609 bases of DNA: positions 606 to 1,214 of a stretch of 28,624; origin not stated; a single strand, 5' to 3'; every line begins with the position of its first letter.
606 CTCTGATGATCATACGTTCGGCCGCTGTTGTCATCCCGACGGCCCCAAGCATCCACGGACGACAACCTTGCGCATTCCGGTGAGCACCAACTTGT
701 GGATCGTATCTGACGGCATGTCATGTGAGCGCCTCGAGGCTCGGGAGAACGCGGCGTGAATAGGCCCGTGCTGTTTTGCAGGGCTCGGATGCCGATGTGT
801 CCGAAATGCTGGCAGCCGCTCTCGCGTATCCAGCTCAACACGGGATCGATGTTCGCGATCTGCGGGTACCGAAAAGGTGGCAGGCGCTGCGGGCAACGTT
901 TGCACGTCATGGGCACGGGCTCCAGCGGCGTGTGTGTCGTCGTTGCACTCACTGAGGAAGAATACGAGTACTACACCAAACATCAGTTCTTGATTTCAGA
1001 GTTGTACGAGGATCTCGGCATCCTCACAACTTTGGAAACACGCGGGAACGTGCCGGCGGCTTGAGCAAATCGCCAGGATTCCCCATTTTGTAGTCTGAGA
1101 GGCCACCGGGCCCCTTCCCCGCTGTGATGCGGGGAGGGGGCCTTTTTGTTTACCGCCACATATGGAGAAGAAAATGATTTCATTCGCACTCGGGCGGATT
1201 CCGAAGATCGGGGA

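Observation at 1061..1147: Twin promoter-leader-terminator module, copy 1, gating the pre-terminase block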

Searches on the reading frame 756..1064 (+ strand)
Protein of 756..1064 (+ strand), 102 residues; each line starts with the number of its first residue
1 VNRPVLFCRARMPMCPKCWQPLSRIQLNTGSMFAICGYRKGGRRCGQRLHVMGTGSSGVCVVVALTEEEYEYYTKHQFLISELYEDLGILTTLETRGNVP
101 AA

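Call 10: search_protein_families(library=pfam, proteins=[window:756-1064:+], max_evalue=0.01)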
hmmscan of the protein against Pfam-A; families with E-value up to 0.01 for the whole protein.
window:756-1064:+ (102 aa): 0 families

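Call 11: search_protein_families(library=phrogs, proteins=[window:756-1064:+], max_evalue=0.001)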
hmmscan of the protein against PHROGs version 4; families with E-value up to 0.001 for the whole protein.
window:756-1064:+ (102 aa): 0 families

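Call 19: find_encoding_contigs(protein=window:756-1064:+, flank=6000, max_places=10)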
Protein window:756-1064:+ (102 aa): no gene with exactly this product is on record in the collection.

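Call 72: search_solved_structures(query=window:789-1064:+, max_evalue=10)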
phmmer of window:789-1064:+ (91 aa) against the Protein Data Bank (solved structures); distinct sequences matched with E-value up to 10: 11.
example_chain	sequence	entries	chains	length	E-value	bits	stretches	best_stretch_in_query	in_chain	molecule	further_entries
6obk_A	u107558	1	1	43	0.22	15.3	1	53-78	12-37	Uncharacterized protein ORF47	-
9uu6_A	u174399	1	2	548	0.53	14.1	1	3-57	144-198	Putative flavin-binding monooxygenase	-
8yqm_A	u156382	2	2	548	0.54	14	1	3-57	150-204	Putative flavin-binding monooxygenase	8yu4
6era_A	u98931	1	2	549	0.68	13.7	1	22-61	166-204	Cyclohexanone monooxygenase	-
6er9_A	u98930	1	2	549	0.68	13.7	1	22-61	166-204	Cyclohexanone monooxygenase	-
8z17_A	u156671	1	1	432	0.93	13.3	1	19-55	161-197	Flavin-dependent monooxygenase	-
8z12_A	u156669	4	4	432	0.93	13.3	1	19-55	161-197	Flavin-dependent monooxygenase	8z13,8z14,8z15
8z16_A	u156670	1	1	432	0.94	13.3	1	19-55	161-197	Flavin-dependent monooxygenase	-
8xg9_A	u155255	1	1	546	0.96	13.2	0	34-61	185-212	Phenylacetone monooxygenase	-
2mq1_A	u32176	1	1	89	1.4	12.7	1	3-33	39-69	E3 ubiquitin-protein ligase Hakai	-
3vk6_A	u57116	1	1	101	1.5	12.6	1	3-33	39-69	E3 ubiquitin-protein ligase Hakai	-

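Call 77: search_protein_representatives(protein=window:789-1064:+)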
Query: 91 residues. Proteins with E-value up to 0.001 (for the whole library): 32; up to 1e-10: 2; up to 1e-30: 0. The best 32 are listed.
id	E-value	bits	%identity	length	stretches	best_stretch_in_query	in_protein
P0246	1.3e-12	64.0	41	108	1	2-83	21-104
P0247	5.8e-11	58.8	46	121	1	2-80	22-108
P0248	5.3e-10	55.7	40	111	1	2-80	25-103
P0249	5.8e-10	55.6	47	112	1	2-78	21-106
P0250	2.4e-09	53.6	35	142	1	1-81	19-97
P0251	5.7e-09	52.4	39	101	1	2-85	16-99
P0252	8.1e-08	48.7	40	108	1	2-80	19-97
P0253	3.1e-07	46.8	39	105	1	4-73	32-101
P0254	8.1e-07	45.5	38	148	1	2-85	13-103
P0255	8.6e-07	45.4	35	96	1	2-79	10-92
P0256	1.0e-06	45.2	44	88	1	12-83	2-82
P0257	2.2e-06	44.1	35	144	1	4-82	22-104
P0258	4.2e-06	43.2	41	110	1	2-81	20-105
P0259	6.6e-06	42.6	31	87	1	3-84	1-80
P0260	7.3e-06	42.5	42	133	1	2-57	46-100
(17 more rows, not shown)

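Call 81: search_protein_families(library=pfam, alignment_id=A3, max_evalue=0.1)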
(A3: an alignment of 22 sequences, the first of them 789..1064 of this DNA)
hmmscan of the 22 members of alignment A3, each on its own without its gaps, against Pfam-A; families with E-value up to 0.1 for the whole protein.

A. member 1, window:789-1064:+ (91 aa): 1 family
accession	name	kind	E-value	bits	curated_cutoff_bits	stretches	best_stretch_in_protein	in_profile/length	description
PF06827.20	zf-FPG_IleRS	-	0.033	14.5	21.3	0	3-16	3-16/30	Zinc finger found in FPG and IleRS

B. families by the number of members that match (of 22 scanned): 18 families
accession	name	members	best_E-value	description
PF13408.12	Zn_ribbon_recom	8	0.0026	Recombinase zinc beta ribbon domain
PF01396.24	Zn_ribbon_Top1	4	0.0019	Topoisomerase DNA binding C4 zinc finger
PF09723.15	Zn_ribbon_8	4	0.0065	Zinc ribbon domain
PF13913.12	zf-C2HC_2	1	0.0023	zinc-finger of a C2HC-type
PF03417.21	AAT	1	0.0075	Acyl-coenzyme A:6-aminopenicillanic acid acyl-transferase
PF01199.23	Ribosomal_L34e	1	0.01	Ribosomal protein L34e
PF25232.1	DUF7848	1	0.013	Domain of unknown function (DUF7848)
PF18912.6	DZR_2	1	0.025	Double zinc ribbon domain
PF25403.1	zf-C2H2_ZFAND2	1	0.027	ZFAND2A/B-like C2H2 zinc finger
PF06827.20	zf-FPG_IleRS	1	0.033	Zinc finger found in FPG and IleRS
PF23475.1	zf-Tbcl_FmdE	1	0.051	FmdE treble clef zinc finger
PF04423.19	Rad50_zn_hook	1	0.051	Rad50 zinc hook motif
PF21276.3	ZNF512_C2HC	1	0.053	Zinc finger protein 512, C2HC zinc finger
PF14690.11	Zn_ribbon_ISL3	1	0.06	zinc-finger of transposase IS204/IS1001/IS1096/IS1165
PF11238.13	DUF3039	1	0.07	Protein of unknown function (DUF3039)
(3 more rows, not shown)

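Call 89: predict_structure(alignment_id=A3)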
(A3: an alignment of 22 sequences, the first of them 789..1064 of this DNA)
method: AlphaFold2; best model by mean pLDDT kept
length: 91 residues; sequences in the alignment: 22
mean_pLDDT: 87.7   pTM: 0.74
mean pLDDT of the five models: 87.7, 87.5, 87.1, 85.9, 85.6
residues with pLDDT >= 90: 59; 70-90: 21; 50-70: 10; < 50: 1
segments of 3 or more residues with pLDDT < 50: none
pLDDT, mean of each block of 10 residues (from residue 1): 94 86 95 96 87 97 94 88 55 63
secondary structure, 60 per line:
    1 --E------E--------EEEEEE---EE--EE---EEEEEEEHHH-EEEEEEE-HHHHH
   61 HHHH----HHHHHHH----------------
elements in order: E19-24 E37-43 E48-54 H56-64 H69-75

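Call 92: fold_search(model_id=the predicted structure, library=pdb)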
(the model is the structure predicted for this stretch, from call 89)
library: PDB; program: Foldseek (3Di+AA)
matches with E <= 10: 209; with E <= 0.001: 0
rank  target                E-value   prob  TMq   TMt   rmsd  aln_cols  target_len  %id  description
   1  8esd_S                3.9e-01  0.15  0.27  0.33   8.0        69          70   12  Crystal structure of COMMD7-COMMD9-COMMD5-COMMD10 tetramer (released 2023-05-24)
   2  7o7y_Au               7.9e-01  0.06  0.16  0.18  15.1        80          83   12  Rabbit 80S ribosome stalled close to the mutated SARS-CoV-2 slippery site by a pseudoknot (high resolution) (released 2021-06-02)
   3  7r4x_V                1.0e+00  0.05  0.16  0.18  15.1        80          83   12  Cryo-EM reconstruction of the human 40S ribosomal subunit - Full map (released 2023-02-22)
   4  5vob_D                1.2e+00  0.10  0.26  0.16  12.9        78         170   13  Crystal structure of HCMV Pentamer in complex with neutralizing antibody 8I21 (released 2017-07-05)
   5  7mwz_A                1.3e+00  0.07  0.22  0.07  10.3        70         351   11  Structure of drosophila STING in complex with 3'2'-cGAMP (released 2021-07-21)
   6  5vod_D                1.4e+00  0.08  0.26  0.16  13.4        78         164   13  Crystal structure of HCMV Pentamer in complex with neutralizing antibody 9I6 (released 2017-07-05)
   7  1ov3_B                1.5e+00  0.05  0.22  0.17  11.2        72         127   14  Structure of the p22phox-p47phox complex (released 2003-05-20)
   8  7r81_W2               1.7e+00  0.04  0.21  0.21  15.2        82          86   12  Structure of the translating Neurospora crassa ribosome arrested by cycloheximide (released 2021-12-01)
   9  5vw1_B                1.8e+00  0.06  0.25  0.26   7.0        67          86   13  Crystal structure of SpyCas9-sgRNA-AcrIIA4 ternary complex (released 2017-06-28)
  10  4tx4_B                2.0e+00  0.13  0.32  0.36  11.5        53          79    9  Crystal Structure of a Single-Domain Cysteine Protease Inhibitor from Cowpea (Vigna unguiculata) (released 2015-10-14)
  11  6i3r_MODEL_1_A        2.0e+00  0.08  0.28  0.13  12.7        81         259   16  Structure, dynamics and roX2-lncRNA binding of tandem double-stranded RNA binding domains dsRBD1/2 of Drosophi (released 2019-02-20)
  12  8q7z_Au               2.0e+00  0.03  0.16  0.17  15.1        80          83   11  Structure of the G. gallus 80S non-rotated ribosome (released 2024-08-28)
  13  4tx4_A                2.1e+00  0.18  0.30  0.33   9.2        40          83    8  Crystal Structure of a Single-Domain Cysteine Protease Inhibitor from Cowpea (Vigna unguiculata) (released 2015-10-14)
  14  6ejf_A                2.1e+00  0.10  0.28  0.08  11.3        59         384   17  Thermus thermophilus PilF ATPase (apoprotein form) (released 2018-08-01)
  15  7ouf_B                2.1e+00  0.06  0.25  0.10  13.4        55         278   20  Structure of the STLV intasome:B56 complex bound to the strand-transfer inhibitor XZ450 (released 2021-08-18)
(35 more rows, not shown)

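Call 95: find_related_loci(query=A6, collection=viral_contigs, flank=4000)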
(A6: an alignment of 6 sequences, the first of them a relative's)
Query A6 (110 aa) in viral_contigs; peptide patterns used: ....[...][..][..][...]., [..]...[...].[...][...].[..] (x = any residue, [..] = any of these).
12 stretches matched a pattern, but none encodes a relative of the query by tblastn (E <= 1e-3).

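Call 98: search_dna_similar(query=window:789-1061:+, collection=phages, mode=protein, max_evalue=0.01, max_rows=20)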
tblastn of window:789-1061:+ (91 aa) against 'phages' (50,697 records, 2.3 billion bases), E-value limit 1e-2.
No match.

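Call 114: fold_search(model_id=the predicted structure, library=viral)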
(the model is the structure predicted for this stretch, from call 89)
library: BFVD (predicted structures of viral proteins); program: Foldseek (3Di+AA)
matches with E <= 10: 889; with E <= 0.001: 0
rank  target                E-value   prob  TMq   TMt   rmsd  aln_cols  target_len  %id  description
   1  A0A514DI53            9.2e-02  0.41  0.31  0.31  11.9        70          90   18  Uncharacterized protein [Microbacterium phage Cressida]
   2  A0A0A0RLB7            1.3e-01  0.41  0.34  0.32   9.2        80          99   19  (no name in the UniProt tables at hand)
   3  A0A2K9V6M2            1.4e-01  0.21  0.27  0.32   8.0        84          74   13  (no name in the UniProt tables at hand)
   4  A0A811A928            1.8e-01  0.47  0.34  0.27  10.6        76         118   12  (no name in the UniProt tables at hand)
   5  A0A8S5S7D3            1.8e-01  0.35  0.31  0.40   9.0        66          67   12  Uncharacterized protein [Siphoviridae sp. ctBrh2]
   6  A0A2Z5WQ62            2.5e-01  0.18  0.28  0.09  14.3        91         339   13  (no name in the UniProt tables at hand)
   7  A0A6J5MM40            2.6e-01  0.21  0.28  0.25  11.0        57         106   16  Uncharacterized protein (Fragment) [uncultured Caudovirales phage]
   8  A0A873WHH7            2.6e-01  0.14  0.25  0.20  13.8        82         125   20  Uncharacterized protein [Streptomyces phage Sycamore]
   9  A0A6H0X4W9            3.0e-01  0.41  0.35  0.46   6.3        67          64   15  (no name in the UniProt tables at hand)
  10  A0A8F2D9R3            3.2e-01  0.21  0.27  0.31  12.0        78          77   14  HicB-like antitoxin [Gordonia phage VanLee]
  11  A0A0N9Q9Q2            3.4e-01  0.10  0.21  0.20  17.8        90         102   11  Uncharacterized protein [Chrysochromulina ericina virus CeV-01B]
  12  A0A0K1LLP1            3.6e-01  0.15  0.27  0.16  13.7        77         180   12  Uncharacterized protein [Caulobacter phage Sansa]
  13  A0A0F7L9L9            4.1e-01  0.15  0.27  0.23  11.5        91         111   12  Uncharacterized protein [uncultured marine virus]
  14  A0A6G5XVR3            4.4e-01  0.18  0.29  0.27  12.9        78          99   13  (no name in the UniProt tables at hand)
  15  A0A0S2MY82            4.7e-01  0.44  0.32  0.55  11.0        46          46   11  Uncharacterized protein [Enterococcus phage vB_EfaS_IME196]
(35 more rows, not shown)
